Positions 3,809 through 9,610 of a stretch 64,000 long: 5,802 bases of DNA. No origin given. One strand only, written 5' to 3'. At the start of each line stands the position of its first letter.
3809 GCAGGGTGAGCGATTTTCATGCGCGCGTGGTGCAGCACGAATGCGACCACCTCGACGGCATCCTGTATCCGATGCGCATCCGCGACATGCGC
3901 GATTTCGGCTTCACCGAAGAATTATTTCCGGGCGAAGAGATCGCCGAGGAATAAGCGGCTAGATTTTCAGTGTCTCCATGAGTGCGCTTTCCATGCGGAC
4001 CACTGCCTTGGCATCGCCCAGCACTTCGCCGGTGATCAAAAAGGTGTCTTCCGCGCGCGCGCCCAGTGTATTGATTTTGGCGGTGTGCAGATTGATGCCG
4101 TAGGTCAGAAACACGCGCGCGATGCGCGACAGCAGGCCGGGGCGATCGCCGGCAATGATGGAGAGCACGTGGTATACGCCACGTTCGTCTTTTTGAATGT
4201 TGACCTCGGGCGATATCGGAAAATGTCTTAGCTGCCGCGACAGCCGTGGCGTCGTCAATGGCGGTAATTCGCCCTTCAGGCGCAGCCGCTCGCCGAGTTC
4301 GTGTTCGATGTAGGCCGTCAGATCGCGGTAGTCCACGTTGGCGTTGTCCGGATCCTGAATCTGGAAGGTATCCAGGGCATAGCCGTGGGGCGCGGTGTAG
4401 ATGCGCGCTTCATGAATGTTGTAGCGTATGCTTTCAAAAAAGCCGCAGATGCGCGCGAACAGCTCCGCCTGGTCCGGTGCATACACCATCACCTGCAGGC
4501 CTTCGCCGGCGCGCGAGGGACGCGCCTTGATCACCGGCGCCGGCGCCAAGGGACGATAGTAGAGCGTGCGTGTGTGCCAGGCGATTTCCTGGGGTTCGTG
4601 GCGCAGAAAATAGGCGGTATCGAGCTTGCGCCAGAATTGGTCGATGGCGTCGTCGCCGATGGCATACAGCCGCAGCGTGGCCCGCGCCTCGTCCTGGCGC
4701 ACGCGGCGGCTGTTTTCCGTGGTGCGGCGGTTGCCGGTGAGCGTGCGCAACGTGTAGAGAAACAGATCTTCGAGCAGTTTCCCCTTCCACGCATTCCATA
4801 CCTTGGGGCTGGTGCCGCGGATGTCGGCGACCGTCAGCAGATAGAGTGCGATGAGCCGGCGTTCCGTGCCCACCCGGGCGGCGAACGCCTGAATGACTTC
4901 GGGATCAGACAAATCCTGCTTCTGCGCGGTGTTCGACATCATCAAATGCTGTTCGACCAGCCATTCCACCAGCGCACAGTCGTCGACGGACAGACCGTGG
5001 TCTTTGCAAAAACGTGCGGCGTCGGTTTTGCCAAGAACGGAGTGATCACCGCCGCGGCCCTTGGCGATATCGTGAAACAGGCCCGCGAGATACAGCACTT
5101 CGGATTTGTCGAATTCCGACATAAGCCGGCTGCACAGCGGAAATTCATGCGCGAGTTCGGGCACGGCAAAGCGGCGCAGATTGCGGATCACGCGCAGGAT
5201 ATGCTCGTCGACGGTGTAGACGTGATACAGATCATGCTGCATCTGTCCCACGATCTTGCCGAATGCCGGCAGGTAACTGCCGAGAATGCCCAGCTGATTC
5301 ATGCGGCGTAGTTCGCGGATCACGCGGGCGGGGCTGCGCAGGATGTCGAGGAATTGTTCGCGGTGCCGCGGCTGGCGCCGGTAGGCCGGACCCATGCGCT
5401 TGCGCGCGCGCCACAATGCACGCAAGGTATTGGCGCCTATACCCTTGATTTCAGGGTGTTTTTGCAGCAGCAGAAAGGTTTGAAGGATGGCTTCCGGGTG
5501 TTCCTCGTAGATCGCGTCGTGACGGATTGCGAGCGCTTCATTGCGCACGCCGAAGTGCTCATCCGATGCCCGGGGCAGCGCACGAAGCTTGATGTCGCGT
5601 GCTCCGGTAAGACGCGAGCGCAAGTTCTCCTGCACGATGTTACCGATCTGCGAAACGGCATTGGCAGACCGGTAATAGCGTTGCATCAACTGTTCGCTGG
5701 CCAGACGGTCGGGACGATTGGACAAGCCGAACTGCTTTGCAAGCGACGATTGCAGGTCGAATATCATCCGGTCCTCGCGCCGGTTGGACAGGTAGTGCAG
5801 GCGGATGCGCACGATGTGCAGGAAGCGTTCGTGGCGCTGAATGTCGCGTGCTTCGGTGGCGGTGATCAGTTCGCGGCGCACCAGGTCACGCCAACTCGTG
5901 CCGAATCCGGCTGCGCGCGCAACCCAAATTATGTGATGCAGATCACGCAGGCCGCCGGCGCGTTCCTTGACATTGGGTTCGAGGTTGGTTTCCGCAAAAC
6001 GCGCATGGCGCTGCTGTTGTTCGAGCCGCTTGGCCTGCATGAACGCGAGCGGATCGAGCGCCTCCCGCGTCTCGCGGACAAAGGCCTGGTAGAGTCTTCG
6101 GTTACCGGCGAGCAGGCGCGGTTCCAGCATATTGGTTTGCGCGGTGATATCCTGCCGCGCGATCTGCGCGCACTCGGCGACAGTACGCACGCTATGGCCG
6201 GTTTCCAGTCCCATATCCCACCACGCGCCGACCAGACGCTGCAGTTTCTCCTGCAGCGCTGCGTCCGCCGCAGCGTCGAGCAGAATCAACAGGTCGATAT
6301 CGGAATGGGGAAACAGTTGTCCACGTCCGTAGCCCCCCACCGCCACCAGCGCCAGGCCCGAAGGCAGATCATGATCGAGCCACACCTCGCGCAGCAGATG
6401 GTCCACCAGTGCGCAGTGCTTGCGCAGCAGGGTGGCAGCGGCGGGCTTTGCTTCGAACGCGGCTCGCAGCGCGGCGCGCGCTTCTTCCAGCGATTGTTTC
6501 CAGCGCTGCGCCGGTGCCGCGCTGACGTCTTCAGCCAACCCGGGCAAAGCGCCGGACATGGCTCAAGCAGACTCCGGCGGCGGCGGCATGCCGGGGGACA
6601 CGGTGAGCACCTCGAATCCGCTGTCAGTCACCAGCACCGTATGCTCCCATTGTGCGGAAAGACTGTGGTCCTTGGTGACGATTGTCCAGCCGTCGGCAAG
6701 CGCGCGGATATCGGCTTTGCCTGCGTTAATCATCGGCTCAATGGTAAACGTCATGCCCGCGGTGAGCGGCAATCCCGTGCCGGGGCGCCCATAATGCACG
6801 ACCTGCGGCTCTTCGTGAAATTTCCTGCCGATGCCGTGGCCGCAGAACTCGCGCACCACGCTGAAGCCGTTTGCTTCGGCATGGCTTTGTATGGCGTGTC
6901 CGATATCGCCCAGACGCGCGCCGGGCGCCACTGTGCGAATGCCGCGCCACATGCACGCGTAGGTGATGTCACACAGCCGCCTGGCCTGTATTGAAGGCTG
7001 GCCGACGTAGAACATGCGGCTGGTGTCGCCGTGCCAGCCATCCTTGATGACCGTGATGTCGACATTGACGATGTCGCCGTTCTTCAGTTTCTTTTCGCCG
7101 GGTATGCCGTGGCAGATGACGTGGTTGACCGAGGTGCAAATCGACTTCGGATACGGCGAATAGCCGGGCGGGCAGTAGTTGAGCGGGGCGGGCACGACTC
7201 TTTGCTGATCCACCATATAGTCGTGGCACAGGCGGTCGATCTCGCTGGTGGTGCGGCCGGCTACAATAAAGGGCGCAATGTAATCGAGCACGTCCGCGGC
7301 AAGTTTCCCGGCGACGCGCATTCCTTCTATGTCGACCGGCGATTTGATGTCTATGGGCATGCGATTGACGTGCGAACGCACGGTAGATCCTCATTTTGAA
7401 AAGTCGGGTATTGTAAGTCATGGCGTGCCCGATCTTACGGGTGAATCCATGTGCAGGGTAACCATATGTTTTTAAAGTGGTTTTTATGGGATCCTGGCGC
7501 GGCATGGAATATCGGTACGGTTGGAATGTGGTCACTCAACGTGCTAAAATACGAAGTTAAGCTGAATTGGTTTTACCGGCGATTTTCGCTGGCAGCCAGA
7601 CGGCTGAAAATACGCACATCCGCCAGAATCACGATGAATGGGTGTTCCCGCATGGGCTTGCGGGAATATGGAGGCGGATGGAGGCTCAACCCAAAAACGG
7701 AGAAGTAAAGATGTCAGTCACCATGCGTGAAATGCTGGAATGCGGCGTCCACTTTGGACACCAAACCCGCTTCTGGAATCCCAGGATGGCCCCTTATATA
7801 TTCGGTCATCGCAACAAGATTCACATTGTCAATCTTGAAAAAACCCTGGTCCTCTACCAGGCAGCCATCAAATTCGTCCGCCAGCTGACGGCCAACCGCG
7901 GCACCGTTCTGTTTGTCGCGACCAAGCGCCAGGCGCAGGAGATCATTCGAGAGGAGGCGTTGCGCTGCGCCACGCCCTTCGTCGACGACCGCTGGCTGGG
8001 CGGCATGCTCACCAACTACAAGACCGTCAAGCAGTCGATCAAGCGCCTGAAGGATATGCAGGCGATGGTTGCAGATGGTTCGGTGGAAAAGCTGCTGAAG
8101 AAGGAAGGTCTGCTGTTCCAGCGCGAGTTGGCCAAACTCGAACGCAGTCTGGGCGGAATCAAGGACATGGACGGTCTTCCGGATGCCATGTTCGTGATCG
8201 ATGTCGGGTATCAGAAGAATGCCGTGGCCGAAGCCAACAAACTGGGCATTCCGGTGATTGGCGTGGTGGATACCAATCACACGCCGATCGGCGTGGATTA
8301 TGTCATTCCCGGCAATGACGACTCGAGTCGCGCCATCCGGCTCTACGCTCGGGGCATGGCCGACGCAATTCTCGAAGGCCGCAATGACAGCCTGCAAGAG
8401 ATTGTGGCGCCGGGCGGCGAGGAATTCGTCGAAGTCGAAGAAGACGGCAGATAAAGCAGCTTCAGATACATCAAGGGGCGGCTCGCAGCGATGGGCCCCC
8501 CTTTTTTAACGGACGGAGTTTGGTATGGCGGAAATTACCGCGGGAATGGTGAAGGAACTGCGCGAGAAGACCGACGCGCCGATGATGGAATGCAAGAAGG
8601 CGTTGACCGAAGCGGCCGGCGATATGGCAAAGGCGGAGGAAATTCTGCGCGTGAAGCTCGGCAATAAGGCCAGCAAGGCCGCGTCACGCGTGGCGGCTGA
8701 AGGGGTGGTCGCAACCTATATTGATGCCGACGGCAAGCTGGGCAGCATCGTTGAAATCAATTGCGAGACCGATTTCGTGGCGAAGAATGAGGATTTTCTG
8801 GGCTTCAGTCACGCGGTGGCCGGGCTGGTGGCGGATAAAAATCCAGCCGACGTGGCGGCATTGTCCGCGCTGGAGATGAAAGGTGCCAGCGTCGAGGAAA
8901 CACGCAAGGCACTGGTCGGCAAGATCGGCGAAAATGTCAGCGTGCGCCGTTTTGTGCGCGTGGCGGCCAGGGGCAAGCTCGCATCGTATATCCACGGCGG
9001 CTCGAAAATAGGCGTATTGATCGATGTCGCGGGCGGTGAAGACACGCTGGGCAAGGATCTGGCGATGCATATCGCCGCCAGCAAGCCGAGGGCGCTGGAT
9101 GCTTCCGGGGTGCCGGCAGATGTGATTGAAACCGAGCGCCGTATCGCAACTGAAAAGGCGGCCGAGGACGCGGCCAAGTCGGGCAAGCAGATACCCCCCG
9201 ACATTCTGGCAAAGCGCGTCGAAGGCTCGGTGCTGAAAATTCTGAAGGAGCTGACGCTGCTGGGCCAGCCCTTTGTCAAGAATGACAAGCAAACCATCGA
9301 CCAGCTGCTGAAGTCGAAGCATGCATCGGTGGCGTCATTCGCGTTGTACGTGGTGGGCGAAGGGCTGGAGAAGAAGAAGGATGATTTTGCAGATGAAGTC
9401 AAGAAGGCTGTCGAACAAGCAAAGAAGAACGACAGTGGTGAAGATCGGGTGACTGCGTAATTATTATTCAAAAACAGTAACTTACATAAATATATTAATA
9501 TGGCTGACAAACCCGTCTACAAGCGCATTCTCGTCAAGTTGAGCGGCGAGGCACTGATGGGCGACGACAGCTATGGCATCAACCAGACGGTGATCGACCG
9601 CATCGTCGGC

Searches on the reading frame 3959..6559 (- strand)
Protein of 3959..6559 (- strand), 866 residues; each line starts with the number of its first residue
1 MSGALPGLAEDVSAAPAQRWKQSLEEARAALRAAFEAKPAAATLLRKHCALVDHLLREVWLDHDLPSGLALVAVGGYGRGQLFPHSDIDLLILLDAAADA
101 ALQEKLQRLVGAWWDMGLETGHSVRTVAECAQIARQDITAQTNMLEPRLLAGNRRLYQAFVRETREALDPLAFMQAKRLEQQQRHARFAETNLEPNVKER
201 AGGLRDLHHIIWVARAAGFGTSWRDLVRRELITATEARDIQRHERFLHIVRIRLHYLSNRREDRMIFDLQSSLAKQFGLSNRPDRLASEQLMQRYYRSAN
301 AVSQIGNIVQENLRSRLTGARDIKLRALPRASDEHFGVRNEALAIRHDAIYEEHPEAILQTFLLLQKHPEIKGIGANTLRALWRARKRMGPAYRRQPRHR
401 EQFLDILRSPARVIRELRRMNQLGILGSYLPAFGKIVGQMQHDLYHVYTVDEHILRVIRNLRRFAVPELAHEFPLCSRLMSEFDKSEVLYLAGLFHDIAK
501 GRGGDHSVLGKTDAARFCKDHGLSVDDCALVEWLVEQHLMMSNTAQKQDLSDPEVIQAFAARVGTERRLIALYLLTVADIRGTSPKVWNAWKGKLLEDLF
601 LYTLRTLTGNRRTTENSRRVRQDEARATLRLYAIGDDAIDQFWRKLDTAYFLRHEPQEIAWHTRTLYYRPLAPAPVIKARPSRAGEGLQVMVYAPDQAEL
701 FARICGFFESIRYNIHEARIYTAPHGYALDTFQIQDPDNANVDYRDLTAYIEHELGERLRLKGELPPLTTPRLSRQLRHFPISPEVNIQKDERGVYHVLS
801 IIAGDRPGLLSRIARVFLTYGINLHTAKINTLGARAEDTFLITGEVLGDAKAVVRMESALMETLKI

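Call 94: search_protein_families(library=pfam, proteins=[window:3959-6559:-], max_evalue=1e-8)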
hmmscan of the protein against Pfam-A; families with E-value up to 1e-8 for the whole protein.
window:3959-6559:- (866 aa): 3 families
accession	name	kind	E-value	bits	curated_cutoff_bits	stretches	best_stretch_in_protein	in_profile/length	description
PF08335.16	GlnD_UR_UTase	-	4.8e-40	137.3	21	1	173-305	2-136/141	GlnD PII-uridylyltransferase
PF01842.31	ACT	-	2.4e-10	40.4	27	0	797-843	1-49/66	ACT domain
PF01966.28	HD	-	5.5e-10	40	22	1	450-557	1-93/116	HD domain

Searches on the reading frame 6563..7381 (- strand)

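Call 94: search_protein_families(library=pfam, proteins=[window:6563-7381:-], max_evalue=1e-8)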
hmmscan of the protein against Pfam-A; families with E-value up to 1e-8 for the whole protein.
window:6563-7381:- (272 aa): 1 family
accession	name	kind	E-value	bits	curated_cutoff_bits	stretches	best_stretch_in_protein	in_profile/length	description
PF00557.29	Peptidase_M24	-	7e-54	183.2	23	1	19-253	1-208/208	Metallopeptidase family M24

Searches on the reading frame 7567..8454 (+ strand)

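Call 94: search_protein_families(library=pfam, proteins=[window:7567-8454:+], max_evalue=1e-8)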
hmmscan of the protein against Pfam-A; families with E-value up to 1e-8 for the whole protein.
window:7567-8454:+ (295 aa): 1 family
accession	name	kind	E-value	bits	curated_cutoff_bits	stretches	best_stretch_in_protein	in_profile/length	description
PF00318.25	Ribosomal_S2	-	7.5e-92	306.9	26.1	1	56-271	1-216/216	Ribosomal protein S2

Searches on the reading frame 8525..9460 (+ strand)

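Call 94: search_protein_families(library=pfam, proteins=[window:8525-9460:+], max_evalue=1e-8)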
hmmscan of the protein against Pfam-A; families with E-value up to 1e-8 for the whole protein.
window:8525-9460:+ (311 aa): 1 family
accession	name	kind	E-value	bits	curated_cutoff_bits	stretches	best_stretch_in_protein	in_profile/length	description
PF00889.24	EF_TS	-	1.2e-65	221.4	27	1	73-279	1-204/204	Elongation factor TS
